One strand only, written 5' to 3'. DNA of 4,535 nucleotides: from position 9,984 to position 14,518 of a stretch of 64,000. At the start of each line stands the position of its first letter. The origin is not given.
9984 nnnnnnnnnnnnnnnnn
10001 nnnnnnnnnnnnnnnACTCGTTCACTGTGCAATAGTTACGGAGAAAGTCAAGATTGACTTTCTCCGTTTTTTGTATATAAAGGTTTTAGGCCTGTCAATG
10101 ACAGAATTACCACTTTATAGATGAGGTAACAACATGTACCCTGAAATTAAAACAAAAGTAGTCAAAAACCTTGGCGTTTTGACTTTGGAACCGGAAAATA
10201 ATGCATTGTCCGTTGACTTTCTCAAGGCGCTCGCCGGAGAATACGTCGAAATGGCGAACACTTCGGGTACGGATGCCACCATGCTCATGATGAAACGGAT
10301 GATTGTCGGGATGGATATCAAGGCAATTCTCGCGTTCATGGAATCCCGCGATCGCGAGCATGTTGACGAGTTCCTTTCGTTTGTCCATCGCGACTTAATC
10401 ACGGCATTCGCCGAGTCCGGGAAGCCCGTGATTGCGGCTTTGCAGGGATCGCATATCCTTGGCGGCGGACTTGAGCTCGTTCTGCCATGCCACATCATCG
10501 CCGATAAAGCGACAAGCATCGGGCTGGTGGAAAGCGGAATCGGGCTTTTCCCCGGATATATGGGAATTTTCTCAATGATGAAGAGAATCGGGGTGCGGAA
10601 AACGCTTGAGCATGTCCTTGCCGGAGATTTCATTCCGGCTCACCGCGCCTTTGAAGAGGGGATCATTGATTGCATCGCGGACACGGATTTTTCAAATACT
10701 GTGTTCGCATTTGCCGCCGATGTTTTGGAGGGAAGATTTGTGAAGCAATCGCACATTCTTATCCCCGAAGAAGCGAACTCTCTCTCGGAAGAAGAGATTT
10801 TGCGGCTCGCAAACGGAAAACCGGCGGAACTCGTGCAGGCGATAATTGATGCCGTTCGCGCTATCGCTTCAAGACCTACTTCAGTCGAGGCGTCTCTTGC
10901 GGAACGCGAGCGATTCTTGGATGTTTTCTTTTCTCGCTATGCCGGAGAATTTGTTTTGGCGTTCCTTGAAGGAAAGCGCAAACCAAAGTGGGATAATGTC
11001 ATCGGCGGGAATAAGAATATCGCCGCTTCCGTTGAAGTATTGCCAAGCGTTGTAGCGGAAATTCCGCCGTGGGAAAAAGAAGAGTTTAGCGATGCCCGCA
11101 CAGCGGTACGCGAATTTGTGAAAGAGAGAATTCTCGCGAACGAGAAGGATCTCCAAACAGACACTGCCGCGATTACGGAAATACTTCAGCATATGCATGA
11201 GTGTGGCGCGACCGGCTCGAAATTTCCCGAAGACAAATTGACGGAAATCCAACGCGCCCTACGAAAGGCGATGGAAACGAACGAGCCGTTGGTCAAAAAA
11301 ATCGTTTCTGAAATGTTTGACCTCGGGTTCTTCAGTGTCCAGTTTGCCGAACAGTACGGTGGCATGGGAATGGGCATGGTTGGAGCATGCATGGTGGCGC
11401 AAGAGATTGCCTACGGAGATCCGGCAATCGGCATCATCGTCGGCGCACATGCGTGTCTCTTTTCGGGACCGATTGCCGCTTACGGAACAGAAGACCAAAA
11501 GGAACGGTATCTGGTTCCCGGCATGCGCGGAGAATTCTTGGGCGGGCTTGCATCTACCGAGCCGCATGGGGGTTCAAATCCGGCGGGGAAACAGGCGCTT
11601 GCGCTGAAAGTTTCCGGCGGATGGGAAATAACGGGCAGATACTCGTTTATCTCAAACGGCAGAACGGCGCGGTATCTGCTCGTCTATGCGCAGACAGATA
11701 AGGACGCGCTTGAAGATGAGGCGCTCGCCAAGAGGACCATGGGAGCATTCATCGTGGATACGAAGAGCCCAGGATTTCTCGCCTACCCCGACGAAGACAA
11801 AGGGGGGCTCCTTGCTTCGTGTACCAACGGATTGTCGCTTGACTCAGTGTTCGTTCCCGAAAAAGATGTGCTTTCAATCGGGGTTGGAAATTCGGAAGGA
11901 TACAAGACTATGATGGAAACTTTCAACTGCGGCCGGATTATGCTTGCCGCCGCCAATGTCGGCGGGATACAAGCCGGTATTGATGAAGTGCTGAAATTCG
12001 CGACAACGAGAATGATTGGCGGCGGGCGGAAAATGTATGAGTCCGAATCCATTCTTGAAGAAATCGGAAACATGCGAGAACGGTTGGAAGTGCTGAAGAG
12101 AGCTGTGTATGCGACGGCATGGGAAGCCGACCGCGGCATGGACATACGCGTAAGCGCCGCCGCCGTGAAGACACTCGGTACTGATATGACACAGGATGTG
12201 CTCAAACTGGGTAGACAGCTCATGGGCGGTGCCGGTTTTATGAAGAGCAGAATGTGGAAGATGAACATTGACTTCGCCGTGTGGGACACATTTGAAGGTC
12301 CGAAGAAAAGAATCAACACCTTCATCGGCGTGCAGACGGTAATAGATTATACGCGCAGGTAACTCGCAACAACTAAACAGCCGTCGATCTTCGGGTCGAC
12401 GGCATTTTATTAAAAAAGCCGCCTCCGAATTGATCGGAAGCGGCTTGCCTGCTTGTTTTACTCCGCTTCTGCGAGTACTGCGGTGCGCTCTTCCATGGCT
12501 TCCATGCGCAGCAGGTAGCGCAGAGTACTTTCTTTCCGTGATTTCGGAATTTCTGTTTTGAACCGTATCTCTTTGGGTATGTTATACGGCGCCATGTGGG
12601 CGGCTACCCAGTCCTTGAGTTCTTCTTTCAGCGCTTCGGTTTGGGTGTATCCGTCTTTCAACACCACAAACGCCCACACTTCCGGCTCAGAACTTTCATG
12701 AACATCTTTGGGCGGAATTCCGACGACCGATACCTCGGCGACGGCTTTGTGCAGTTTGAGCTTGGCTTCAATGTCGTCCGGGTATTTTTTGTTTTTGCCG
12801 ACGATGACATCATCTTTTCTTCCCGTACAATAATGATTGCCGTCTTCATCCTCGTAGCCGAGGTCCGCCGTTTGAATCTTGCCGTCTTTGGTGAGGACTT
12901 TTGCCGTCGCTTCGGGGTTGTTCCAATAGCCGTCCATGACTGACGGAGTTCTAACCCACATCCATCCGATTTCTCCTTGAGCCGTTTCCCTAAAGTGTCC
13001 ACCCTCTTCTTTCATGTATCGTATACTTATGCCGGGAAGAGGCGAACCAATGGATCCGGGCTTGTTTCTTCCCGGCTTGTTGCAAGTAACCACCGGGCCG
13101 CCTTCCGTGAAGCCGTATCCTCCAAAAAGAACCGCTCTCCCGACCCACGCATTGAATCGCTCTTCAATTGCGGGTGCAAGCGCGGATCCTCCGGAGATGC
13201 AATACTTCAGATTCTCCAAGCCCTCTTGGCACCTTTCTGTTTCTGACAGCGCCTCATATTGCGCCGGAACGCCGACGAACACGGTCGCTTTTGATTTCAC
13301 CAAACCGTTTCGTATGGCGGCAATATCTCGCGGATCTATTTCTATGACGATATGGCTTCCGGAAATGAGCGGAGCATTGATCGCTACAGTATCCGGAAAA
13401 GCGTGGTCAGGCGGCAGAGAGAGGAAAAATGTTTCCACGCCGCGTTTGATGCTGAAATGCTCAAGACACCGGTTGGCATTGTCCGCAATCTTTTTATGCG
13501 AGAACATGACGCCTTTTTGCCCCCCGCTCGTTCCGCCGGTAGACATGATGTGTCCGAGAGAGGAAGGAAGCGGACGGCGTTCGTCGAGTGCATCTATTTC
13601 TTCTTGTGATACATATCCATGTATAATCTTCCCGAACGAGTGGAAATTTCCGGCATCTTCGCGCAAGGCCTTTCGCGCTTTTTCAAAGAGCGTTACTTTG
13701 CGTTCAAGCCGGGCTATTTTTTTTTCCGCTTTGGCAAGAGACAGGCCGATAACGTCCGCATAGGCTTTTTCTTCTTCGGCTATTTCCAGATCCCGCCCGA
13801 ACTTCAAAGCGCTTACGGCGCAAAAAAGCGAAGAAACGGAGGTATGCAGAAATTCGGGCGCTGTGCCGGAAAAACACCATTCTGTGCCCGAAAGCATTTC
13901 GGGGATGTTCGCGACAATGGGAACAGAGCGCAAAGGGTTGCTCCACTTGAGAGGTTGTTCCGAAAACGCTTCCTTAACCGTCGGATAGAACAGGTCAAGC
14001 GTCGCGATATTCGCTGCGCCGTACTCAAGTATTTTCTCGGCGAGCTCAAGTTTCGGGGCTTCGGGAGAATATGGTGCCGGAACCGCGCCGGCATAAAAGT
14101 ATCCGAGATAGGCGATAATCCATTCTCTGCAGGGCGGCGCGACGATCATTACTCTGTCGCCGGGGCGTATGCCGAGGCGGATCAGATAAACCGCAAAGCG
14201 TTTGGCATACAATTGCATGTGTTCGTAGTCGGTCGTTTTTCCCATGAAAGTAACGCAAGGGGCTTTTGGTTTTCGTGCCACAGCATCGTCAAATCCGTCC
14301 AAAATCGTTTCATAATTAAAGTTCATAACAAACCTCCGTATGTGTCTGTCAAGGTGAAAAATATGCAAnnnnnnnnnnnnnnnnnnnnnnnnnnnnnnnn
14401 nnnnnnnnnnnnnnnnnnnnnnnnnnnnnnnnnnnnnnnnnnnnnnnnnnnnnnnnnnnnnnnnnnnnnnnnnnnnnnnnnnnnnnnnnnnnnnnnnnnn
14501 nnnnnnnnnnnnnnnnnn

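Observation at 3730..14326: Compact beta-oxidation / butyrate-type module in a small genome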

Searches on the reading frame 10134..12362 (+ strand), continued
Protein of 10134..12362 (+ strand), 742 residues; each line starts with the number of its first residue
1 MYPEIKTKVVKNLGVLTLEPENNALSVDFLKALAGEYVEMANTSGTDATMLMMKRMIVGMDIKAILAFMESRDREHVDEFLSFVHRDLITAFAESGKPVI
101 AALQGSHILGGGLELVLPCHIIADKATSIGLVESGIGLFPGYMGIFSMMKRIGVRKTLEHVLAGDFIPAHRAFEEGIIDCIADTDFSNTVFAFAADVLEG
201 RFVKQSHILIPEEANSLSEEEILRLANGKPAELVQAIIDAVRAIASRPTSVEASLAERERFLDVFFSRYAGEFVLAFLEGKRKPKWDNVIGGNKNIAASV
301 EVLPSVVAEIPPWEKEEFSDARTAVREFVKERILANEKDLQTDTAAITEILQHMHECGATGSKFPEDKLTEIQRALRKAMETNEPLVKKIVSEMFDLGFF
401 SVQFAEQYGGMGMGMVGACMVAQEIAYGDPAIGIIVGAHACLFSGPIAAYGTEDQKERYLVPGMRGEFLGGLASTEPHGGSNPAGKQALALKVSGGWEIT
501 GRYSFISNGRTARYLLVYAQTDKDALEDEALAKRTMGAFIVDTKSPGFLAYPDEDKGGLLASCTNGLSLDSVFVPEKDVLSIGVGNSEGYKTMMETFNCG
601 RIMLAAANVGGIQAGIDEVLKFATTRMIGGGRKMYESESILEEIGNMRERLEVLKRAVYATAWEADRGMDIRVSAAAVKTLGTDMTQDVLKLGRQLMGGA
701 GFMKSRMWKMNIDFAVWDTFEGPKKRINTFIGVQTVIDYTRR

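Call 73: fold_search(model_id=the predicted structure, library=pdb)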
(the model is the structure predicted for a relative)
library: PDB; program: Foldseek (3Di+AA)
matches with E <= 10: 1212; with E <= 0.001: 962
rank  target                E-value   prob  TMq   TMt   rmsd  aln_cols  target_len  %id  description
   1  1buc_A                2.9e-22  1.00  0.45  0.86   5.2       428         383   23  THREE-DIMENSIONAL STRUCTURE OF BUTYRYL-COA DEHYDROGENASE FROM MEGASPHAERA ELSDENII (released 1995-04-20)
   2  1ivh_A                4.8e-22  1.00  0.47  0.88   4.5       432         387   24  STRUCTURE OF HUMAN ISOVALERYL-COA DEHYDROGENASE AT 2.6 ANGSTROMS RESOLUTION: STRUCTURAL BASIS FOR SUBSTRATE SPECIFICIT (released 1998-05-20)
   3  9jq4_A                7.8e-22  1.00  0.47  0.88   4.9       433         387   24  Structure of human IVD in complex with FAD and butyryl-CoA (released 2025-06-11)
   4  4kto_A                8.2e-22  1.00  0.46  0.88   6.9       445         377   24  Crystal Structure Of a Putative Isovaleryl-CoA dehydrogenase (PSI-NYSGRC-012251) from Sinorhizobium meliloti 1021 (released 2013-06-19)
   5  1egd_A                1.3e-21  1.00  0.47  0.88   5.4       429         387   24  STRUCTURE OF T255E, E376G MUTANT OF HUMAN MEDIUM CHAIN ACYL-COA DEHYDROGENASE (released 1997-06-16)
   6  4l1f_A                1.6e-21  1.00  0.47  0.89   3.9       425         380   23  Electron transferring flavoprotein of Acidaminococcus fermentans: Towards a mechanism of flavin-based electron bifurca (released 2014-01-15)
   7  1ukw_A                1.8e-21  1.00  0.46  0.88   5.4       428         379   24  Crystal structure of medium-chain acyl-CoA dehydrogenase from Thermus thermophilus HB8 (released 2004-11-09)
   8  1ege_A                1.8e-21  1.00  0.47  0.88   4.1       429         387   25  STRUCTURE OF T255E, E376G MUTANT OF HUMAN MEDIUM CHAIN ACYL-COA DEHYDROGENASE (released 1997-06-16)
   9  8sgr_A                1.8e-21  1.00  0.47  0.87   6.1       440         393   24  human liver mitochondrial Isovaleryl-CoA dehydrogenase (released 2024-02-21)
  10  8sgp_A                1.9e-21  1.00  0.47  0.88   5.4       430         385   24  human liver mitochondrial Medium-chain specific acyl-CoA dehydrogenase (released 2024-02-21)
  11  4u83_B                1.9e-21  1.00  0.44  0.86   5.4       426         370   26  Structure of Brucella Abortus Butyryl-CoA dehydrogenase (released 2014-12-17)
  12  4kto_D                2.1e-21  1.00  0.45  0.88   4.1       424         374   26  Crystal Structure Of a Putative Isovaleryl-CoA dehydrogenase (PSI-NYSGRC-012251) from Sinorhizobium meliloti 1021 (released 2013-06-19)
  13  1jqi_A                2.2e-21  1.00  0.46  0.87   6.9       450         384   21  Crystal Structure of Rat Short Chain Acyl-CoA Dehydrogenase Complexed With Acetoacetyl-CoA (released 2002-02-13)
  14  2vig_A                2.3e-21  1.00  0.46  0.89   5.3       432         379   22  Crystal structure of human short-chain acyl CoA dehydrogenase (released 2007-12-25)
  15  4n5f_A                2.5e-21  1.00  0.47  0.89   4.5       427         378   24  Crystal Structure of a Putative acyl-CoA dehydrogenase with bound FADH2 from Burkholderia cenocepacia J2315 (released 2013-10-30)
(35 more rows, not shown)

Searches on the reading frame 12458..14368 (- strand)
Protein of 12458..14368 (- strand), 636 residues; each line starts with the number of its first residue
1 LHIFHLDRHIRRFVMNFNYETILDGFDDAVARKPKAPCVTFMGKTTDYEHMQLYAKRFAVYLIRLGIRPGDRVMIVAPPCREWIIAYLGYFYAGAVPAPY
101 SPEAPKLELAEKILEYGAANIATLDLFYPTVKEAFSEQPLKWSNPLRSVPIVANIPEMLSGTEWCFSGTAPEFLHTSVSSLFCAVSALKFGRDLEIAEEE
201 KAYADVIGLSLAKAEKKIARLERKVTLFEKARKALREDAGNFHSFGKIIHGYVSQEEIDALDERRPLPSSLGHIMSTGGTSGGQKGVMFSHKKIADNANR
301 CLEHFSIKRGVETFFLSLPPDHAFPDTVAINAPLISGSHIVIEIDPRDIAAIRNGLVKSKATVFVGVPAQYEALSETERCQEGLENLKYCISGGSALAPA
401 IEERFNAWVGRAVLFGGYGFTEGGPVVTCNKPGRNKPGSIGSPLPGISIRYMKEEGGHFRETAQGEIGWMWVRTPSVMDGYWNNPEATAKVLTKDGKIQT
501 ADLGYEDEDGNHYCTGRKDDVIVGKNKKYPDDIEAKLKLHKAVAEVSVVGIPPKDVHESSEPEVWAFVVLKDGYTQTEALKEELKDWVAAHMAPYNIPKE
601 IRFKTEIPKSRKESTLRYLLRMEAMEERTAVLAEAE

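Call 3: search_protein_families(library=pfam, proteins=[window:12458-14368:-])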
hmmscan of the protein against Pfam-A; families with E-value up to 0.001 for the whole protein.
window:12458-14368:- (636 aa): 2 families
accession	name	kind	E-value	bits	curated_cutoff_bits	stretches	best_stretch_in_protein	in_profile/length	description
PF00501.34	AMP-binding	-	4.9e-59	200.5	29.9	1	26-482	1-384/384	AMP-binding enzyme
PF13193.12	AMP-binding_C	-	1.3e-14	55.3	24.5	1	533-612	2-74/76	AMP-binding enzyme C-terminal domain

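Call 7: search_protein_families(library=ncbifam, proteins=[window:12458-14368:-])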
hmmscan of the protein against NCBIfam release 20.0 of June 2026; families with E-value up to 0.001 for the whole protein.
window:12458-14368:- (636 aa): 104 families (the best 25 are shown)
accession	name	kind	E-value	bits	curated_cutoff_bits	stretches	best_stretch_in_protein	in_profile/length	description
NF004837.0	PRK06187.1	subfamily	4.5e-73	246.3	476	2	240-627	146-525/531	long-chain-fatty-acid--CoA ligase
NF004114.0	PRK05605.1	equivalog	4.1e-72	243.3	766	2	201-623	152-568/575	long-chain-fatty-acid--CoA ligase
NF005220.0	PRK06710.1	equivalog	1.4e-70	238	1116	2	271-623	208-552/563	long-chain-fatty-acid--CoA ligase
NF004229.0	PRK05677.1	subfamily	3.3e-69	233.8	879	2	266-627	204-558/563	long-chain-fatty-acid--CoA ligase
NF006523.0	PRK08974.1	equivalog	4.6e-68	229.7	884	2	271-627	208-556/561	long-chain-fatty-acid--CoA ligase FadD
NF005463.0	PRK07059.1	subfamily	2.9e-64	217.4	869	2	262-623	197-555/557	long-chain-fatty-acid--CoA ligase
NF005801.1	PRK07656.1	equivalog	3.7e-58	197.4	657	2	260-621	153-500/500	FadD3 family acyl-CoA ligase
NF005702.0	PRK07514.1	subfamily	7.2e-57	192.9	558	1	268-621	156-497/506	malonyl-CoA synthase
NF009139.0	PRK12492.1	equivalog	1.8e-56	191.8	1018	2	275-621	213-559/562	long-chain-fatty-acid--CoA ligase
NF006181.0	PRK08314.1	subfamily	3.5e-56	190.6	705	2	270-615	205-545/563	long-chain-fatty-acid--CoA ligase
NF006442.0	PRK08751.1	equivalog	1e-55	189.2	1023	2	271-622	210-556/560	long-chain fatty acid--CoA ligase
NF009233.0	PRK12583.1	subfamily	8.7e-52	176.2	832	2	273-627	205-553/558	fatty acid CoA ligase family protein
NF005714.0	PRK07529.1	subfamily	8.1e-51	173.1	632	1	232-630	189-582/640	acyl-CoA synthetase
NF052269.1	Staph_lig_FadD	equivalog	8.6e-51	172.8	650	1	268-613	149-482/499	long-chain-fatty-acid--CoA ligase FadD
NF004822.0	PRK06178.1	equivalog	2.7e-49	168.2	782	2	268-608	212-551/571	acyl-CoA synthetase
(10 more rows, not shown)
